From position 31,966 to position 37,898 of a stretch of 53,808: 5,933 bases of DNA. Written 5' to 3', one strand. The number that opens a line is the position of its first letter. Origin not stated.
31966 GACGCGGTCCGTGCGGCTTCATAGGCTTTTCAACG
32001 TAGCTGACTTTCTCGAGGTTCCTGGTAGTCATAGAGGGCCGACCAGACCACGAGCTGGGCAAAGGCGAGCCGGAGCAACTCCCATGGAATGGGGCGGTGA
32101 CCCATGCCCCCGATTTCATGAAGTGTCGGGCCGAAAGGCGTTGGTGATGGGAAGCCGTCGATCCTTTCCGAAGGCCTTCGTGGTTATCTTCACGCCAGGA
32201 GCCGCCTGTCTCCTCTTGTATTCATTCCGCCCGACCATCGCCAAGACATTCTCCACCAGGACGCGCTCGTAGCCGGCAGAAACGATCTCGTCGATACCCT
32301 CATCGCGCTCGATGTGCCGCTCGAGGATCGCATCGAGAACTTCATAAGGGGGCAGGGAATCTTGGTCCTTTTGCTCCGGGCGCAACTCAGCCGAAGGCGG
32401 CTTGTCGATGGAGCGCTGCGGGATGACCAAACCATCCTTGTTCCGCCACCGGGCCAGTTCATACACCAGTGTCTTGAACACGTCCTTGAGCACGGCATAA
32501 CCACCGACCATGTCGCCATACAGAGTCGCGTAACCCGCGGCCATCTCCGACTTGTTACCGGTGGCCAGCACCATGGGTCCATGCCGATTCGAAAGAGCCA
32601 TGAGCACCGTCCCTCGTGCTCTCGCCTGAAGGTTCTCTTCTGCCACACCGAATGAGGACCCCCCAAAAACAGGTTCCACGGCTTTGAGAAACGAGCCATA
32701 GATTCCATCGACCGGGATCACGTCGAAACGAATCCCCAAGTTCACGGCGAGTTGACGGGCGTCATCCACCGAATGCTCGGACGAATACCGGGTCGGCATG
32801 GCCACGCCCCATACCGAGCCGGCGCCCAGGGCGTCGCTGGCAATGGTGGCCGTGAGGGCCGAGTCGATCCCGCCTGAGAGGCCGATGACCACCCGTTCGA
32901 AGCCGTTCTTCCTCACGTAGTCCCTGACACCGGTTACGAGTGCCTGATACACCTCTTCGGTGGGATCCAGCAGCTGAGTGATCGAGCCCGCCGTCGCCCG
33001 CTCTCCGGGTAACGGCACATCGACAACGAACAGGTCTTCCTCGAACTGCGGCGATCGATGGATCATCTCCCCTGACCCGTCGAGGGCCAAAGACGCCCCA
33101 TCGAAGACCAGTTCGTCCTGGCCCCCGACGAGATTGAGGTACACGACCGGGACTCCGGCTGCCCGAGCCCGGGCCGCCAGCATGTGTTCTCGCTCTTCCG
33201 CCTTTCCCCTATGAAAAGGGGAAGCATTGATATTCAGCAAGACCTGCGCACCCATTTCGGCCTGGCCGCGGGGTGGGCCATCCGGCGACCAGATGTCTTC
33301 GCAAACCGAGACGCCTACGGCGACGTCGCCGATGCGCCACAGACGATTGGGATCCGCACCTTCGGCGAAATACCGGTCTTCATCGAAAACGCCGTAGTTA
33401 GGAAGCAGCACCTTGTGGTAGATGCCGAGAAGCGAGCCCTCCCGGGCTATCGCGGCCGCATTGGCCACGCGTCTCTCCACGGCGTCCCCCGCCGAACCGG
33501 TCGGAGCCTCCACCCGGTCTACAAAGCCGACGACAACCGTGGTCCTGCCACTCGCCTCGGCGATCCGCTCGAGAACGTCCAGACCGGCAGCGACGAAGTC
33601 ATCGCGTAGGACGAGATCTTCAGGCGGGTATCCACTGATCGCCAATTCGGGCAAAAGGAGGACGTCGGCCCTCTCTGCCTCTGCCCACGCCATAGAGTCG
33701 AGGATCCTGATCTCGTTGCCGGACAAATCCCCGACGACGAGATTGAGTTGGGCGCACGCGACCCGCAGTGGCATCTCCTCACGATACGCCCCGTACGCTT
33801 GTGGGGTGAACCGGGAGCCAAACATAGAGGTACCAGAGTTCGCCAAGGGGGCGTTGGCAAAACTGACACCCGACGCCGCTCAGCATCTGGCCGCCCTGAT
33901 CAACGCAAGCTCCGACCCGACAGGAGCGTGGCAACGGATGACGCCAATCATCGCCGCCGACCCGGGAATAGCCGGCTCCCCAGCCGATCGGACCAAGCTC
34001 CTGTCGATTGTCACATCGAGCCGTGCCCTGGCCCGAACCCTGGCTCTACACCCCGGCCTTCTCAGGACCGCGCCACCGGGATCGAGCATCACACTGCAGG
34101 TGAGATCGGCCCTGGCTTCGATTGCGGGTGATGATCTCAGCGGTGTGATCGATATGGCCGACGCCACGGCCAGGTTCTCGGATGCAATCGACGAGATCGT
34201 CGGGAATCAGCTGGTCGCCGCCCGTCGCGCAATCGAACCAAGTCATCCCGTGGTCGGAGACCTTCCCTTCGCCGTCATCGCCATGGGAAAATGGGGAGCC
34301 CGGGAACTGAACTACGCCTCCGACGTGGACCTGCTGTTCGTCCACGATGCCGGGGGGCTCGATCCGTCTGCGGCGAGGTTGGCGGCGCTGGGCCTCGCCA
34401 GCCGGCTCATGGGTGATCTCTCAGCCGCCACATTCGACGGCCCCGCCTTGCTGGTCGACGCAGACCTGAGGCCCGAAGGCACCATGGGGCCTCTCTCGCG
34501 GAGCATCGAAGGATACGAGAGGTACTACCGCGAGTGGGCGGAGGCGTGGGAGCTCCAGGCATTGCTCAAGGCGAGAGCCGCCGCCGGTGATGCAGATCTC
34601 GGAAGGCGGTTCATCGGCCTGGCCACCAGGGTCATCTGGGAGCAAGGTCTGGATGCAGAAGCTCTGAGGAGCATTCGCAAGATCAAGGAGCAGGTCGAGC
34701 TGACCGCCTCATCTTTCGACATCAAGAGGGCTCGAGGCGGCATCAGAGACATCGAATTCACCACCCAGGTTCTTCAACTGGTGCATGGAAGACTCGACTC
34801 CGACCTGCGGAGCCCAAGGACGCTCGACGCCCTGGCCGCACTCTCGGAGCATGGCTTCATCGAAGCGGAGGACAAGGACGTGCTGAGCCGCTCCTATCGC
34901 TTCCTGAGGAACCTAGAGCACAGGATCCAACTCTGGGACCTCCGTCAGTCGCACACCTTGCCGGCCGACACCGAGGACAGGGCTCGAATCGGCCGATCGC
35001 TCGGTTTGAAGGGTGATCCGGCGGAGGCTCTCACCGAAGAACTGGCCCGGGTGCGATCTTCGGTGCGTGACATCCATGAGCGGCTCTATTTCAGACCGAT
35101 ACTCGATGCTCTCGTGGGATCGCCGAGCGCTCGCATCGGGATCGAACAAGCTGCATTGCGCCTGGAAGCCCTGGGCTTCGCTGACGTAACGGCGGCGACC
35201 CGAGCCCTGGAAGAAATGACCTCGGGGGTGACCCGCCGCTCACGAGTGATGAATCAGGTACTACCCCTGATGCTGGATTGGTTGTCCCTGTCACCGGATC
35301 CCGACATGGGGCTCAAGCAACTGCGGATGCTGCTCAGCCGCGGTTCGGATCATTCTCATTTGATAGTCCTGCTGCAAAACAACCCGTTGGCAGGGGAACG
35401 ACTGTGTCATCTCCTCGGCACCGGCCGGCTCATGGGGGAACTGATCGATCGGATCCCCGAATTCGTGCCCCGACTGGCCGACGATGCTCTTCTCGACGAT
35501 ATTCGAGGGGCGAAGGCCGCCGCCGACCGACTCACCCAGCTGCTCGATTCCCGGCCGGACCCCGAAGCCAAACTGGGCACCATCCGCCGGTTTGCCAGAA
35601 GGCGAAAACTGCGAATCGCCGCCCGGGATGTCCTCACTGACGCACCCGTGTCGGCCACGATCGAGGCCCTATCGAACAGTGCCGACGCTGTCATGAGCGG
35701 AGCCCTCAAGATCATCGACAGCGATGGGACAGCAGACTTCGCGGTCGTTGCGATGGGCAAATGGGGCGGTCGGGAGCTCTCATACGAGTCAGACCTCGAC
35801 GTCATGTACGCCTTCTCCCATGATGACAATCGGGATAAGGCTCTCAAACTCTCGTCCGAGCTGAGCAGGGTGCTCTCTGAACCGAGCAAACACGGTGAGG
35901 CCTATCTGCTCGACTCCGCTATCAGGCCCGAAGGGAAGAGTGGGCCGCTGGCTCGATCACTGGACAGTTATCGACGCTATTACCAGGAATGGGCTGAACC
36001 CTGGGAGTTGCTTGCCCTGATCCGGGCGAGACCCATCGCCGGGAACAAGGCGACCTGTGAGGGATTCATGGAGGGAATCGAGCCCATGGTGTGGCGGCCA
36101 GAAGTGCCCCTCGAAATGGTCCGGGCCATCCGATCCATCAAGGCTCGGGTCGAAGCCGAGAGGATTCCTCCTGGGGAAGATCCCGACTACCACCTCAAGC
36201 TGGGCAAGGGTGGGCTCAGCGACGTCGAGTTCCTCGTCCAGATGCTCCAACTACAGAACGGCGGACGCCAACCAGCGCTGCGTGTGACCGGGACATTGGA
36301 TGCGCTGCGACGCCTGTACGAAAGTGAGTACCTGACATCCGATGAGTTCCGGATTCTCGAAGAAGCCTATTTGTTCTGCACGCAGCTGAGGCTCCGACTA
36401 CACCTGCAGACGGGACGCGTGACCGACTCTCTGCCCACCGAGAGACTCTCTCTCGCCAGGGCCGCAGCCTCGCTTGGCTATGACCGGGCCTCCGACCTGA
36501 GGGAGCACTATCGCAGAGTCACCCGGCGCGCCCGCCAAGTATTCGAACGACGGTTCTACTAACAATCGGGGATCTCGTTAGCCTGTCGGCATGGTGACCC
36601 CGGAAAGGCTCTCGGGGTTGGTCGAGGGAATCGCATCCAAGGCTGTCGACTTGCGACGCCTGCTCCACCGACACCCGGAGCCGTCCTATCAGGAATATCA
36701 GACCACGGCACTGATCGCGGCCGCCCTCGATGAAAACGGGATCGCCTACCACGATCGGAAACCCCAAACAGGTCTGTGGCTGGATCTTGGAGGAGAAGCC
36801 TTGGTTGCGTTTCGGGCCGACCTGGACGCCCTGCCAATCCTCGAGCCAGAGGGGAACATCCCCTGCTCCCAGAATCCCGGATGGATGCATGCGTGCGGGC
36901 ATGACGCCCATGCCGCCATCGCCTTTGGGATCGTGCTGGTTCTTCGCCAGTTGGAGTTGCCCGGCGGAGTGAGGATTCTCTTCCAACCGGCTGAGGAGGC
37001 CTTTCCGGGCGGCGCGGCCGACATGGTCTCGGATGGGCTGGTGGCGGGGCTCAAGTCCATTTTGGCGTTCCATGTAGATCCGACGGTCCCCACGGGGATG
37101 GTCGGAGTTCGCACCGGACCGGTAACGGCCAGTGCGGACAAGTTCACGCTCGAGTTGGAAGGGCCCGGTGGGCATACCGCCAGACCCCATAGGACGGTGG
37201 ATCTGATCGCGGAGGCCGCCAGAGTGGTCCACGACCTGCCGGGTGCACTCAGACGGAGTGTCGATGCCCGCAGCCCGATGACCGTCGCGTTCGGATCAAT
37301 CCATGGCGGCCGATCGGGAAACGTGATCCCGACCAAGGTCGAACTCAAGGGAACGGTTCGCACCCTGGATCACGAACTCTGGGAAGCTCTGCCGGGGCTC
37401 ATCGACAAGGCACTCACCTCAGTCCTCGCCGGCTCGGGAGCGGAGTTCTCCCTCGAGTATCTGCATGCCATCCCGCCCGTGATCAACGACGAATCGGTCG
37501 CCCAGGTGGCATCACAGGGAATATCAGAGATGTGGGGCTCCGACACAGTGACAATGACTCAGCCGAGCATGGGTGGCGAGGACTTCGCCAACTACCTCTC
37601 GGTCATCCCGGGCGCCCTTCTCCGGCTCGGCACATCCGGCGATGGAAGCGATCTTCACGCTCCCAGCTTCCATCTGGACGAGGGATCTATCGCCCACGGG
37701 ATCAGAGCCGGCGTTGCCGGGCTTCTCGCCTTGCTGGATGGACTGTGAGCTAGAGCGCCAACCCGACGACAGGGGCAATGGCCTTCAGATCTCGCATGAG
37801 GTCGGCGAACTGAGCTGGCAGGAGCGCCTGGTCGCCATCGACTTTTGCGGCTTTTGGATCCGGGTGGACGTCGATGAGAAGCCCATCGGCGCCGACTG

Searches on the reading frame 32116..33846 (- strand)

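Call 8: search_protein_families(library=ncbifam, proteins=[window:32116-33846:-])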
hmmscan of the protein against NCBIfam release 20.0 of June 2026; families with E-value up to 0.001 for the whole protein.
window:32116-33846:- (576 aa): 13 families
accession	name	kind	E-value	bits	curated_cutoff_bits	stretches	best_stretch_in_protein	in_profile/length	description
NF010588.0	PRK13981.1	equivalog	5.6e-218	724.7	479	1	25-572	3-543/546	NAD+ synthase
NF010587.0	PRK13980.1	equivalog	7.2e-60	202.4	255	1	296-547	11-254/267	NAD+ synthase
NF002730.0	PRK02628.1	equivalog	6.1e-58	196.5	473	2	295-502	338-565/677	NAD(+) synthase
TIGR00552.1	nadE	equivalog_domain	6.4e-56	189.4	63.65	1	298-554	4-243/251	NAD(+) synthase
NF002048.0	PRK00876.1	subfamily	8.5e-22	77.4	313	2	296-382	20-103/330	NAD(+) synthase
TIGR03381.1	agmatine_aguB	equivalog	1.3e-14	54.2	410.25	1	29-301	3-277/279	N-carbamoylputrescine amidase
NF001979.1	PRK00768.1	equivalog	5.6e-11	42.4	250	1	289-515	11-243/266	NAD(+) synthase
TIGR00268.2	TIGR00268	equivalog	2.8e-09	36.6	150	1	316-380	13-77/259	ATP-dependent sacrificial sulfur transferase LarE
NF033621.1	de_GSH_amidase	exception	1.1e-08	34.8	355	1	29-265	2-224/260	deaminated glutathione amidase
NF040852.1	nitrile_Arch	equivalog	1.5e-06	27.6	500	1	27-279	1-237/262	nitrilase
NF001138.1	PRK00143.1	equivalog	0.00017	20.6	284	1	318-381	1-70/345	tRNA 2-thiouridine(34) synthase MnmA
NF011258.0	PRK14664.1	equivalog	0.00065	18.9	680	1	315-376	4-60/362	tRNA 2-thiouridine(34) synthase MnmA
NF000848.1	PRK00074.1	equivalog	0.00068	18.4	400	1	299-343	199-240/512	glutamine-hydrolyzing GMP synthase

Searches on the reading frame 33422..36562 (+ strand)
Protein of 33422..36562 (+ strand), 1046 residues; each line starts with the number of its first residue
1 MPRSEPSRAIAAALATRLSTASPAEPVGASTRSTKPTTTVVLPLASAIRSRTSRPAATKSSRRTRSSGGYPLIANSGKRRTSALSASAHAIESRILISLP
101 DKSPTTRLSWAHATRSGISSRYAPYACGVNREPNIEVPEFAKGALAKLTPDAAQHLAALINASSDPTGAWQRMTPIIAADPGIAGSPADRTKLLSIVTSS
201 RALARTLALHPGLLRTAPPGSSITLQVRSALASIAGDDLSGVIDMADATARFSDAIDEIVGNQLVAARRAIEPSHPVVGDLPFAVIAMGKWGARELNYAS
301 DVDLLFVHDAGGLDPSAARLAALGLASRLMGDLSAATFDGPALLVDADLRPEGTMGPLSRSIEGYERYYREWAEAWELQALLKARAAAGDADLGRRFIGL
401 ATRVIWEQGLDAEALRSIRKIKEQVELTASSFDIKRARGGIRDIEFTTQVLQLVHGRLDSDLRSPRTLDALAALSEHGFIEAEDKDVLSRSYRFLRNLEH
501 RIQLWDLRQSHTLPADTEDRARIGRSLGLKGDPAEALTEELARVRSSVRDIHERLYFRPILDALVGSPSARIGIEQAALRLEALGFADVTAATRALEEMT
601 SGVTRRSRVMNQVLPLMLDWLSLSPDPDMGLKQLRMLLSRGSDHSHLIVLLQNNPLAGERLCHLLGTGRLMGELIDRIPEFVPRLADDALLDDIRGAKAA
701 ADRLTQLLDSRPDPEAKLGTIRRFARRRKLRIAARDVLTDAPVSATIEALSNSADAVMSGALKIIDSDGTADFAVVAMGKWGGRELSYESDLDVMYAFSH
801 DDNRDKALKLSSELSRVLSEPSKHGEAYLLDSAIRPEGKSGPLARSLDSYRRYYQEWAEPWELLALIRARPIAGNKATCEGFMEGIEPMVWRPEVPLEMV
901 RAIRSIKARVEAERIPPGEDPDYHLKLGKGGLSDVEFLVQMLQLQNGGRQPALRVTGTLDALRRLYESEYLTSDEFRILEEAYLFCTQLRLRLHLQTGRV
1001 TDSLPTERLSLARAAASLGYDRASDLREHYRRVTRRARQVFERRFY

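Call 8: search_protein_families(library=ncbifam, proteins=[window:33422-36562:+])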
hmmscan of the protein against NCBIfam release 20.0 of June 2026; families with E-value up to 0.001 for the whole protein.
window:33422-36562:+ (1046 aa): 10 families
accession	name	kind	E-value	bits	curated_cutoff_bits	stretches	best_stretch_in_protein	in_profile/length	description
NF010707.0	PRK14109.1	equivalog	9.9e-230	765.4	625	1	223-1046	158-1006/1010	bifunctional [glutamine synthetase] adenylyltransferase/[glutamine synthetase]-adenylyl-L-tyrosine phosphorylase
NF008292.0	PRK11072.1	equivalog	5.4e-130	435.1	487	3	409-882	288-803/946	bifunctional [glutamate--ammonia ligase]-adenylyl-L-tyrosine phosphorylase/[glutamate--ammonia-ligase] adenylyltransferase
NF010706.0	PRK14108.1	equivalog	2.3e-122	409.6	724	2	234-854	130-795/986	bifunctional [glutamine synthetase] adenylyltransferase/[glutamine synthetase]-adenylyl-L-tyrosine phosphorylase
TIGR01693.1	UTase_glnD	equivalog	1.6e-20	73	519.4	2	864-1034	117-275/850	[protein-PII] uridylyltransferase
NF002895.0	PRK03381.1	equivalog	5.7e-13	47.8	631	2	734-806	18-90/782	[protein-PII] uridylyltransferase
NF003467.0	PRK05092.1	equivalog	1.4e-10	39.6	959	1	247-309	75-137/940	[protein-PII] uridylyltransferase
NF001366.0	PRK00275.1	equivalog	1.7e-08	32.9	1299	0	741-804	47-110/895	[protein-PII] uridylyltransferase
NF002837.0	PRK03059.1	equivalog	1.2e-07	30.2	1010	0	930-1026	198-281/857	[protein-PII] uridylyltransferase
NF003448.0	PRK05007.1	equivalog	1.3e-07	29.9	1255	0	738-812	46-120/884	bifunctional uridylyltransferase/uridylyl-removing protein GlnD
NF002487.0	PRK01759.1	equivalog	7.8e-05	21.1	890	0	726-809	18-101/862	bifunctional uridylyltransferase/uridylyl-removing protein GlnD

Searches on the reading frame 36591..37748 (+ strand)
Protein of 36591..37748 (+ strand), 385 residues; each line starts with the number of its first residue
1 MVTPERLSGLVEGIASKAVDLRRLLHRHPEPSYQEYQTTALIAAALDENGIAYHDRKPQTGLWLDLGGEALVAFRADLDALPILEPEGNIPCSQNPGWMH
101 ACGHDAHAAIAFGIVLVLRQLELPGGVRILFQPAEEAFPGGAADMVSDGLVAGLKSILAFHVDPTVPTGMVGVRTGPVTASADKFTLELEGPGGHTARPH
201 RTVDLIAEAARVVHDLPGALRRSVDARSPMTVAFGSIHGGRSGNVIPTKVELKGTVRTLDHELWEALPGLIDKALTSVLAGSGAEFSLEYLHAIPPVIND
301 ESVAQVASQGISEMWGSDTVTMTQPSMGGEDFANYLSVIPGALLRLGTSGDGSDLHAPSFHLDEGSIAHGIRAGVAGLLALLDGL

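Call 8: search_protein_families(library=ncbifam, proteins=[window:36591-37748:+])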
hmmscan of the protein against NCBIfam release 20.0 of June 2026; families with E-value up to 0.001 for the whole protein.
window:36591-37748:+ (385 aa): 16 families
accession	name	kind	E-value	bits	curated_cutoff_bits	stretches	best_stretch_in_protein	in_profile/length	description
TIGR01891.1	amidohydrolases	subfamily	2.7e-92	309.7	153.75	1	19-369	2-365/366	amidohydrolase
NF040868.1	carboxypep_CpsA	equivalog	1.1e-77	261.4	500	1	11-372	8-380/391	carboxypeptidase CpsA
NF038260.1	ectoine_DoeB_2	equivalog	7.4e-63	212.7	550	1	15-367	5-365/378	N(2)-acetyl-L-2,4-diaminobutanoate deacetylase DoeB2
TIGR01892.1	AcOrn-deacetyl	equivalog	2e-08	33.7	297.7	1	113-298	109-293/365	acetylornithine deacetylase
TIGR01910.1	DapE-ArgE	subfamily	2.9e-06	26.7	217.6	1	120-276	124-277/373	ArgE/DapE family deacylase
NF058540.1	Ncarbamyl_ErtE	equivalog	3.3e-06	25.9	520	1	181-379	216-412/418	N-carbamyl-l-glutamate amidohydrolase ErtE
TIGR01879.1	hydantase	subfamily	7.2e-06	25.2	204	1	182-312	207-337/401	hydantoinase/carbamoylase family amidase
NF003474.0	PRK05111.1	equivalog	1e-05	24.6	460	1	186-307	186-314/383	acetylornithine deacetylase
NF009557.0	PRK13009.1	equivalog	1.5e-05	24.3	284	1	185-340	184-335/377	succinyl-diaminopimelate desuccinylase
TIGR01246.1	dapE_proteo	equivalog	2.8e-05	23.3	361.8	1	185-348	180-339/370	succinyl-diaminopimelate desuccinylase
NF005602.0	PRK07338.1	equivalog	2.9e-05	22.8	357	1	126-289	156-309/409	hydrolase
NF006771.0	PRK09290.1-5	subfamily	4.2e-05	22.2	399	1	192-331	228-361/413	allantoate amidohydrolase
NF004788.0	PRK06133.1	subfamily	0.00011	21.3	349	1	126-359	168-391/417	glutamate carboxypeptidase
NF006365.0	PRK08588.1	subfamily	0.00019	20.9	289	1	116-336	120-336/383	succinyl-diaminopimelate desuccinylase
NF005710.0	PRK07522.1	subfamily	0.00019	20.7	412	1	182-277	182-285/391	acetylornithine deacetylase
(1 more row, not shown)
